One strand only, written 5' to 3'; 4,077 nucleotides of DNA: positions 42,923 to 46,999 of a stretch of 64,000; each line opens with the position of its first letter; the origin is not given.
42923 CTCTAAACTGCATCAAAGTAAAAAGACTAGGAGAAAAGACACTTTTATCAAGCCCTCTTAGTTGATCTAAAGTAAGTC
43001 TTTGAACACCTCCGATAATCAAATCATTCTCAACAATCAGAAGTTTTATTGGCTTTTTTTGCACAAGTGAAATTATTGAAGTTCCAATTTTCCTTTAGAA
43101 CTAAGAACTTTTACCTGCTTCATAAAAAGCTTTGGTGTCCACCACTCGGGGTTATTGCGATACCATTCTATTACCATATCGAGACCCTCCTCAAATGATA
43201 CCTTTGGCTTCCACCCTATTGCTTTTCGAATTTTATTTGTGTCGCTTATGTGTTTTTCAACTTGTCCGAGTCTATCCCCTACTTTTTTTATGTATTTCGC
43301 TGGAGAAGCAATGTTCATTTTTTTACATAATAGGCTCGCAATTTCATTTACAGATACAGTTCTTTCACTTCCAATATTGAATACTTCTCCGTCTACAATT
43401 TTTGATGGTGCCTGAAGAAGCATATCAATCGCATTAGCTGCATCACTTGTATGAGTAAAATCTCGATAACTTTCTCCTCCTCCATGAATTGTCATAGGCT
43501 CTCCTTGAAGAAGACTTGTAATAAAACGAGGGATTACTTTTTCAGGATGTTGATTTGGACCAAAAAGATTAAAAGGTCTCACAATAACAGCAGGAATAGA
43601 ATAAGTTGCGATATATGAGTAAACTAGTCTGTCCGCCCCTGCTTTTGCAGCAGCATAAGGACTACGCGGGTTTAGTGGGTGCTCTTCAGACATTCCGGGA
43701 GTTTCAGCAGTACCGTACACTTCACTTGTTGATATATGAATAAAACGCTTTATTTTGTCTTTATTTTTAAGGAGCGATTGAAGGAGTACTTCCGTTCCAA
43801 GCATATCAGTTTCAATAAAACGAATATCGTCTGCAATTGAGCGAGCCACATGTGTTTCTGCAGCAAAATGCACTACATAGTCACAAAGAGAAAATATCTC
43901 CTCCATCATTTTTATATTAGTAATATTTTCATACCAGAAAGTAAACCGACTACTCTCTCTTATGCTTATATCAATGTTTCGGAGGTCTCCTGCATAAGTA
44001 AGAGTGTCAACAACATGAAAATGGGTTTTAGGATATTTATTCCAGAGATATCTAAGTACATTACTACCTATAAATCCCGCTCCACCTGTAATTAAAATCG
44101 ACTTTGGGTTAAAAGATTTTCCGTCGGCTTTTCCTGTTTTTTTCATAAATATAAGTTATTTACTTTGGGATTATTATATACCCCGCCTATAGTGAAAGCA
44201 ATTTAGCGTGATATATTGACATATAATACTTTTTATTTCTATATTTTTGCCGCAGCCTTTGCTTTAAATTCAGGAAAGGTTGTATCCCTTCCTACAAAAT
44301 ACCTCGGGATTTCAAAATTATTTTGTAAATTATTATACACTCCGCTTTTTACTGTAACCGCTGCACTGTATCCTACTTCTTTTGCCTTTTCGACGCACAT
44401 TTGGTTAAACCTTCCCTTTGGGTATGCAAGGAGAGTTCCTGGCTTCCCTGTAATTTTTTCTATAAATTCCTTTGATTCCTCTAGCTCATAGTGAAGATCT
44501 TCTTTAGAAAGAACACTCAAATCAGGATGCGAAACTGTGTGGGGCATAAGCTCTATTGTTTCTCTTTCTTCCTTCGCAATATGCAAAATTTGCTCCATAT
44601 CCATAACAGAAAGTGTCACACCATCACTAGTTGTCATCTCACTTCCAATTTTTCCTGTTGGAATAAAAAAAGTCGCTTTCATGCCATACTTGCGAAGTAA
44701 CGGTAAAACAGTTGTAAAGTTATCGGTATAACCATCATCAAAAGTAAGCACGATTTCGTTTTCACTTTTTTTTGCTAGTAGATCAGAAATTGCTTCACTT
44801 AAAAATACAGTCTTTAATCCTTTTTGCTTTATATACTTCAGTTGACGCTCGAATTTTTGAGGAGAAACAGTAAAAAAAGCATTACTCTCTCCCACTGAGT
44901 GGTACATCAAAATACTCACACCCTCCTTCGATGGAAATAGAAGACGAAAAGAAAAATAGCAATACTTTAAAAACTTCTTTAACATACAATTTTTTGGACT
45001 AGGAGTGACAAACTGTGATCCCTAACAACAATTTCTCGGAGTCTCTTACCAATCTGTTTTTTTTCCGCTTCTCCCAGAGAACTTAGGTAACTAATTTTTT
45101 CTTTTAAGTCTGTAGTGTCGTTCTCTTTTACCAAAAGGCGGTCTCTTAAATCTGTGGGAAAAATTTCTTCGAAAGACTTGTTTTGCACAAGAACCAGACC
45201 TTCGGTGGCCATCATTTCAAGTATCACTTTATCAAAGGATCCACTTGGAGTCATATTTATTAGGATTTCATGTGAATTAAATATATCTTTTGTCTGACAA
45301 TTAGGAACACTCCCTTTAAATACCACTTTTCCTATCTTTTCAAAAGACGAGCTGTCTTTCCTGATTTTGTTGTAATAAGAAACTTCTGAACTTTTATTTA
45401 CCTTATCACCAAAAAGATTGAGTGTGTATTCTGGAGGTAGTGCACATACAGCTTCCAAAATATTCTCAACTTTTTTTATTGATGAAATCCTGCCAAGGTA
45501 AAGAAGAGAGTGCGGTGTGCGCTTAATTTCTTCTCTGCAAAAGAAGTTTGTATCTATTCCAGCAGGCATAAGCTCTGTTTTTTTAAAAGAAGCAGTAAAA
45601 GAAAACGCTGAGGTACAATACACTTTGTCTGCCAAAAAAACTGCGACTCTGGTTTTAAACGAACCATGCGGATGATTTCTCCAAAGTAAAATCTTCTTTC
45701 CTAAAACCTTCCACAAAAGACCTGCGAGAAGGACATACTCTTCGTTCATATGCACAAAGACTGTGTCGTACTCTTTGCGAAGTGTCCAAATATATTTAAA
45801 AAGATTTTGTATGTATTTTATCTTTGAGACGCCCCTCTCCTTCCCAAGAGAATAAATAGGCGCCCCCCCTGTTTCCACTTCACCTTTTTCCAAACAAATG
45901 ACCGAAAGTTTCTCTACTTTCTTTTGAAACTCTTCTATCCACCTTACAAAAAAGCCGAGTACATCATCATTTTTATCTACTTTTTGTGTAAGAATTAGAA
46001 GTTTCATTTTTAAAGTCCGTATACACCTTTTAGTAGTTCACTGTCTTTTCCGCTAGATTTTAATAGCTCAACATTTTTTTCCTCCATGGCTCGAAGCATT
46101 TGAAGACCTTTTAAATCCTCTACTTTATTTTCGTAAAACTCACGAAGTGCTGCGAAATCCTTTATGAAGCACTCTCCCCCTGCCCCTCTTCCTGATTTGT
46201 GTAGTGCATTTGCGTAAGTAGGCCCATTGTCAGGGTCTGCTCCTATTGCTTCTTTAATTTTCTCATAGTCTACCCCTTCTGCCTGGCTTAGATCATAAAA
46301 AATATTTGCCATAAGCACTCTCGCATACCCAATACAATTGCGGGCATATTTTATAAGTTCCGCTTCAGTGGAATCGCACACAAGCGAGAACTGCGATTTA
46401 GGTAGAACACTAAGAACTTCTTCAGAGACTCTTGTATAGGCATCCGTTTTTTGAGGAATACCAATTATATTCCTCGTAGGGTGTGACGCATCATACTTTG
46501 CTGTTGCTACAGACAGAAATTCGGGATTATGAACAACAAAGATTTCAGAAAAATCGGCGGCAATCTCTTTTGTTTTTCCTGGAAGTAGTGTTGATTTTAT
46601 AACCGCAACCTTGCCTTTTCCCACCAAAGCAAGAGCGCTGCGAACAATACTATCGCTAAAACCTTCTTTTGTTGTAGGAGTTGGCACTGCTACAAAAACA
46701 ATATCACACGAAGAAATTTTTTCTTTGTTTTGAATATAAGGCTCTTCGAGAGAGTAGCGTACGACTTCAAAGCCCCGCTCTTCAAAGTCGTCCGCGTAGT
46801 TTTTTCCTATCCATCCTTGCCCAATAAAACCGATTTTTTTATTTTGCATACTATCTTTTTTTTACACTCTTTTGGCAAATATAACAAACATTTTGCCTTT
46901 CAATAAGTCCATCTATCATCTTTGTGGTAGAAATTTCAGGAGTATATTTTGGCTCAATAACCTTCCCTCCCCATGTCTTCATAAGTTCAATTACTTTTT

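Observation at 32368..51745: About 20 kb envelope glycopolymer locus combining teichoic-acid-like (CDP-alcohol), sulfation and methylation functions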

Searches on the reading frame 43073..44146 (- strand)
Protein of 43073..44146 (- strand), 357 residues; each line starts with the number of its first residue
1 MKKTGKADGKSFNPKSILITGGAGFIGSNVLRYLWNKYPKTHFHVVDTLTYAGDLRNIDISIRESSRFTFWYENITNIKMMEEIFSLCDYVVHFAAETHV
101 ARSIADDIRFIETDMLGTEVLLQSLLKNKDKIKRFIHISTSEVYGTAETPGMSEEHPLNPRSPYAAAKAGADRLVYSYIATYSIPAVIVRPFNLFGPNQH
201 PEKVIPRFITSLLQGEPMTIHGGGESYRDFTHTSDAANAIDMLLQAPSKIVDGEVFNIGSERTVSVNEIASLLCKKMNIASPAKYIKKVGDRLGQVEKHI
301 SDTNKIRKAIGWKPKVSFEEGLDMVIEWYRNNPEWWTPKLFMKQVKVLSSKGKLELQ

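Call 4: search_protein_families(library=pfam, proteins=[window:43073-44146:-], max_evalue=0.01)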
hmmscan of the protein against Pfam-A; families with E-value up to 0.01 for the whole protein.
window:43073-44146:- (357 aa): 6 families
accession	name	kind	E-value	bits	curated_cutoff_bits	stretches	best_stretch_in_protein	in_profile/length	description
PF16363.11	GDP_Man_Dehyd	-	2.6e-70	237.9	27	1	18-324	1-331/332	GDP-mannose 4,6 dehydratase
PF01370.27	Epimerase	-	3.3e-61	207.2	20.9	1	17-259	1-240/240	NAD dependent epimerase/dehydratase family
PF02719.21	Polysacc_synt_2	-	1.9e-14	54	20.2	1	17-294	1-266/293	Polysaccharide biosynthesis protein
PF01073.25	3Beta_HSD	-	3.1e-14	53.1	22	1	18-282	1-273/280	3-beta hydroxysteroid dehydrogenase/isomerase family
PF04321.23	RmlD_sub_bind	-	1.4e-10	41.2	27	1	16-281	2-235/287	RmlD substrate binding domain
PF07993.18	NAD_binding_4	-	2.8e-10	40.2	20.1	1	81-200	82-210/258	Male sterility protein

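Call 7: search_protein_families(library=ncbifam, proteins=[window:43073-44146:-], max_evalue=0.1)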
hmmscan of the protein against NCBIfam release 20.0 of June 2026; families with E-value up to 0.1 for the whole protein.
window:43073-44146:- (357 aa): 30 families (the best 25 are shown)
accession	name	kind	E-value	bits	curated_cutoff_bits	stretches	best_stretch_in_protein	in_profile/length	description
TIGR01181.1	dTDP_gluc_dehyt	equivalog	2.8e-91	306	365.1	1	17-338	2-320/321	dTDP-glucose 4,6-dehydratase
NF007490.0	PRK10084.1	subfamily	2.7e-62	210.8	649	1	17-336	3-341/361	dTDP-glucose 4,6-dehydratase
NF007582.0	PRK10217.1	equivalog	7.9e-60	202.8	698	1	15-338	2-340/355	dTDP-glucose 4,6-dehydratase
TIGR04180.1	EDH_00030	hypoth_equivalog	8.4e-54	182.6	475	1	17-316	1-296/297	NAD-dependent 4,6-dehydratase LegB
TIGR01179.1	galE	equivalog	7.4e-40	136.8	262.3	1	17-333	2-329/332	UDP-glucose 4-epimerase GalE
NF011728.1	PRK15181.1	equivalog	2.2e-31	109.2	760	1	13-330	14-338/348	Vi polysaccharide biosynthesis UDP-N-acetylglucosaminuronic acid C-4 epimerase TviC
TIGR02197.1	heptose_epim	equivalog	3.7e-28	98.6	274.6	1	17-331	1-315/316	ADP-glyceromanno-heptose 6-epimerase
NF008872.0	PRK11908.1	equivalog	2e-27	96.2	294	1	15-332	2-338/349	bifunctional UDP-4-keto-pentose/UDP-xylose synthase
TIGR02622.1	CDP_4_6_dhtase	equivalog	2.1e-21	76.5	278.45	1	12-331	2-332/352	CDP-glucose 4,6-dehydratase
TIGR01472.1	gmd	equivalog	5e-20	72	415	1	17-325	3-334/342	GDP-mannose 4,6-dehydratase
NF005998.1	PRK08125.1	equivalog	1.2e-18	66.8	777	1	13-328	314-648/649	bifunctional UDP-4-amino-4-deoxy-L-arabinose formyltransferase/UDP-glucuronic acid oxidase ArnA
NF047922.1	GDPFucSynFcl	equivalog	1.9e-16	60.4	500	1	128-332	93-304/308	GDP-L-fucose synthase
NF007956.0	PRK10675.1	subfamily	2.1e-15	56.7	394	1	17-176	3-161/338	UDP-glucose 4-epimerase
NF042422.1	oxyalk_red_OleD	equivalog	6.5e-14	52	580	1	17-274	3-247/329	2-alkyl-3-oxoalkanoate reductase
NF043036.1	ErythonDh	equivalog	6.9e-14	51.8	325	1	17-191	3-183/321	D-erythronate dehydrogenase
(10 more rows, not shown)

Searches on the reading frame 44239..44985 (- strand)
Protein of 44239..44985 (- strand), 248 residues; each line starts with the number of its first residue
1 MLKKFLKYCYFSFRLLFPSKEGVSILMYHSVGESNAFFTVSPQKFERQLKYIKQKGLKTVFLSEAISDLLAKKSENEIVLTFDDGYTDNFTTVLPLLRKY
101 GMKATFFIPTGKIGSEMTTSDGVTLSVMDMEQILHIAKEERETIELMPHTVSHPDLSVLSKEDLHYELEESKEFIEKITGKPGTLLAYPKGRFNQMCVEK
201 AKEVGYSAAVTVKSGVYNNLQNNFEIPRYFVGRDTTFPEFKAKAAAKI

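Call 4: search_protein_families(library=pfam, proteins=[window:44239-44985:-], max_evalue=0.01)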
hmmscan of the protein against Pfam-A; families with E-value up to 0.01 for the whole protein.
window:44239-44985:- (248 aa): 2 families
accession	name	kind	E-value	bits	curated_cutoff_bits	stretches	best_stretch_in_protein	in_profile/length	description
PF01522.26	Polysacc_deac_1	-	8.8e-29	100.4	23.1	1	72-208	3-123/124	Polysaccharide deacetylase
PF03065.20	Glyco_hydro_57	-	0.00051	19.9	21.2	1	140-211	99-171/291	Glycosyl hydrolase family 57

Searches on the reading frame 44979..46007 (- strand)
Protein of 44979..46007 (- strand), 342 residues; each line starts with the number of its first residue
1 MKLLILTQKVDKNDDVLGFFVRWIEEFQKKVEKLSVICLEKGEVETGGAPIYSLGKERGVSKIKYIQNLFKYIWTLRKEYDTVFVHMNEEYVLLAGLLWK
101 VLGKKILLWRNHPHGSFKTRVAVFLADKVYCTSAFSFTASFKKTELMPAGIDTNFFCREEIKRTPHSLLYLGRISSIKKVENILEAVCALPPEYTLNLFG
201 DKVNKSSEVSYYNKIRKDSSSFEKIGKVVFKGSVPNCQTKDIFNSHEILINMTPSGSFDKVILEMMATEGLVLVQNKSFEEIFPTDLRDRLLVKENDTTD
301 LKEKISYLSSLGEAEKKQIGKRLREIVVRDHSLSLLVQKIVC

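Call 4: search_protein_families(library=pfam, proteins=[window:44979-46007:-], max_evalue=0.01)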
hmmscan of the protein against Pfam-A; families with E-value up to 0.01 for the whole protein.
window:44979-46007:- (342 aa): 4 families
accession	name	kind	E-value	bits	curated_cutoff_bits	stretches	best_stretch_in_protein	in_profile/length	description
PF13524.12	Glyco_trans_1_2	-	1.6e-08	35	25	1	181-335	3-137/144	Glycosyl transferase-like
PF00534.26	Glycos_transf_1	-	2.9e-08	33.9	26.4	1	159-317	9-164/172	Glycosyl transferases group 1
PF13692.12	Glyco_trans_1_4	-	4.8e-08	33.8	27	1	167-308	3-139/142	Glycosyl transferases group 1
PF13477.12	Glyco_trans_4_2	-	4.2e-05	24.2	23.4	1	19-103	12-98/139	Glycosyl transferase 4-like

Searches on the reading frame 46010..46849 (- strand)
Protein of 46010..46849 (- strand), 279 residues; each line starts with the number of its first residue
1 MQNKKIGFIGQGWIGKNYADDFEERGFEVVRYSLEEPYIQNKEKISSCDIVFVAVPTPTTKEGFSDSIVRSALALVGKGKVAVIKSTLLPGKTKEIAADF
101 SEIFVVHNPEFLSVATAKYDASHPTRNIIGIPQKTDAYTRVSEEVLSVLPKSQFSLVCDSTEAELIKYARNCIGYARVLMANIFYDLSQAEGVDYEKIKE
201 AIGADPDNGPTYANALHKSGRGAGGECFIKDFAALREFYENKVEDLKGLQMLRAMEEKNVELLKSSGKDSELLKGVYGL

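Call 4: search_protein_families(library=pfam, proteins=[window:46010-46849:-], max_evalue=0.01)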
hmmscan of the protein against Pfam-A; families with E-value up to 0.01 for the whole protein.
window:46010-46849:- (279 aa): 5 families
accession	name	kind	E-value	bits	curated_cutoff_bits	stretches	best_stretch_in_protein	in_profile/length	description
PF03721.20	UDPG_MGDP_dh_N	-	3.5e-16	59.8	27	1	41-137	70-181/187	UDP-glucose/GDP-mannose dehydrogenase family, NAD binding domain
PF00984.24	UDPG_MGDP_dh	-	1.4e-14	54.4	25.4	1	162-259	2-92/94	UDP-glucose/GDP-mannose dehydrogenase family, central domain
PF03446.21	NAD_binding_2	-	1.8e-05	25.2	21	1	5-101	1-108/161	NAD binding domain of 6-phosphogluconate dehydrogenase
PF02826.25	2-Hacid_dh_C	-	0.00078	19.3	25.1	1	2-64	35-109/178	D-isomer specific 2-hydroxyacid dehydrogenase, NAD binding domain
PF03807.23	F420_oxidored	-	0.0025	18.8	21.6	0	5-62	1-74/94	NADP oxidoreductase coenzyme F420-dependent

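Call 7: search_protein_families(library=ncbifam, proteins=[window:46010-46849:-], max_evalue=0.1)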
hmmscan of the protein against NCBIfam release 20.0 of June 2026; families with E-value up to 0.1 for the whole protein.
window:46010-46849:- (279 aa): 9 families
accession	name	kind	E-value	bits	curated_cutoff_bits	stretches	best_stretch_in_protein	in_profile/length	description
TIGR03026.1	NDP-sugDHase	subfamily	1e-34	120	189.8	1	42-259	71-293/413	nucleotide sugar dehydrogenase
NF041297.1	UDPGDh_AglM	equivalog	7e-24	84.5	670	1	42-242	69-283/429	UDP-glucose 6-dehydrogenase AglM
NF047673.2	TeichurnBiosyTuaD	equivalog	5e-18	65.4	700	1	43-250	73-284/439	UDP-glucose 6-dehydrogenase TuaD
NF011631.0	PRK15057.1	equivalog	1.7e-14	53.7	757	1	43-240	69-266/388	UDP-glucose 6-dehydrogenase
NF040825.1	UDPMaNacDH_Arch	equivalog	1.2e-10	40.9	750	1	40-236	68-267/418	UDP-N-acetyl-D-mannosamine dehydrogenase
NF008286.0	PRK11064.1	equivalog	0.0036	15.9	459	1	28-101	56-134/420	UDP-N-acetyl-D-mannosamine dehydrogenase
TIGR00872.1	gnd_rel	equivalog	0.057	12.6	297.2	0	5-41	2-38/299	phosphogluconate dehydrogenase (NAD(+)-dependent, decarboxylating)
NF006765.0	PRK09287.1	equivalog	0.072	11.9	413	0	2-37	2-37/476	NADP-dependent phosphogluconate dehydrogenase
TIGR01505.1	tartro_sem_red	equivalog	0.081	12.1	340.75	0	5-100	1-107/291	2-hydroxy-3-oxopropionate reductase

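Call 42: search_solved_structures(query=window:46010-46849:-, max_evalue=0.001, show_alignments=1)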
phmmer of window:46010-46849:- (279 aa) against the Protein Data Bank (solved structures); distinct sequences matched with E-value up to 0.001: 29.
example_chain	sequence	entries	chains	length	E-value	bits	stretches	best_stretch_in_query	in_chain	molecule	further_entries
3vtf_A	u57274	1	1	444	7e-17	65.1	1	42-241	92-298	UDP-glucose 6-dehydrogenase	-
4a7p_A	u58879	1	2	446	6.1e-15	58.7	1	43-238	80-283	UDP-GLUCOSE DEHYDROGENASE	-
2y0d_A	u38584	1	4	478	2.2e-14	56.9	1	45-259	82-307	UDP-GLUCOSE DEHYDROGENASE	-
2y0e_A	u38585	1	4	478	2.4e-14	56.8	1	45-259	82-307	UDP-GLUCOSE DEHYDROGENASE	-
2y0c_A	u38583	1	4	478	2.4e-14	56.8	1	45-259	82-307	UDP-GLUCOSE DEHYDROGENASE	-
3phl_A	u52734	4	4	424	2.7e-14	56.6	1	45-242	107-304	UDP-glucose 6-dehydrogenase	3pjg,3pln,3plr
3pid_A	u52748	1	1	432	2.9e-14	56.5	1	45-242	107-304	UDP-glucose 6-dehydrogenase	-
3gg2_A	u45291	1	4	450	2.1e-13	53.7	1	43-262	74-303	Sugar dehydrogenase, UDP-glucose/GDP-mannose dehydrogenase family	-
7kws_A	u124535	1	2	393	2.7e-10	43.5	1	42-242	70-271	UDP-glucose 6-dehydrogenase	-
5w4x_A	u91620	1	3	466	1e-09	41.6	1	45-234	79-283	UDP-glucose 6-dehydrogenase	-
2q3e_A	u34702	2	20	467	1e-09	41.6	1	45-234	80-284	UDP-glucose 6-dehydrogenase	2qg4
9ou8_A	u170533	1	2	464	1.1e-09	41.4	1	45-234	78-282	UDP-glucose 6-dehydrogenase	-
3tdk_A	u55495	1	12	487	1.2e-09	41.4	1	45-234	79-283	UDP-glucose 6-dehydrogenase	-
3prj_A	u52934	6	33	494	1.2e-09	41.4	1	45-234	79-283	UDP-glucose 6-dehydrogenase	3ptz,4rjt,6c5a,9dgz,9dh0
5vr8_A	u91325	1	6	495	1.2e-09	41.4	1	45-234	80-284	UDP-glucose 6-dehydrogenase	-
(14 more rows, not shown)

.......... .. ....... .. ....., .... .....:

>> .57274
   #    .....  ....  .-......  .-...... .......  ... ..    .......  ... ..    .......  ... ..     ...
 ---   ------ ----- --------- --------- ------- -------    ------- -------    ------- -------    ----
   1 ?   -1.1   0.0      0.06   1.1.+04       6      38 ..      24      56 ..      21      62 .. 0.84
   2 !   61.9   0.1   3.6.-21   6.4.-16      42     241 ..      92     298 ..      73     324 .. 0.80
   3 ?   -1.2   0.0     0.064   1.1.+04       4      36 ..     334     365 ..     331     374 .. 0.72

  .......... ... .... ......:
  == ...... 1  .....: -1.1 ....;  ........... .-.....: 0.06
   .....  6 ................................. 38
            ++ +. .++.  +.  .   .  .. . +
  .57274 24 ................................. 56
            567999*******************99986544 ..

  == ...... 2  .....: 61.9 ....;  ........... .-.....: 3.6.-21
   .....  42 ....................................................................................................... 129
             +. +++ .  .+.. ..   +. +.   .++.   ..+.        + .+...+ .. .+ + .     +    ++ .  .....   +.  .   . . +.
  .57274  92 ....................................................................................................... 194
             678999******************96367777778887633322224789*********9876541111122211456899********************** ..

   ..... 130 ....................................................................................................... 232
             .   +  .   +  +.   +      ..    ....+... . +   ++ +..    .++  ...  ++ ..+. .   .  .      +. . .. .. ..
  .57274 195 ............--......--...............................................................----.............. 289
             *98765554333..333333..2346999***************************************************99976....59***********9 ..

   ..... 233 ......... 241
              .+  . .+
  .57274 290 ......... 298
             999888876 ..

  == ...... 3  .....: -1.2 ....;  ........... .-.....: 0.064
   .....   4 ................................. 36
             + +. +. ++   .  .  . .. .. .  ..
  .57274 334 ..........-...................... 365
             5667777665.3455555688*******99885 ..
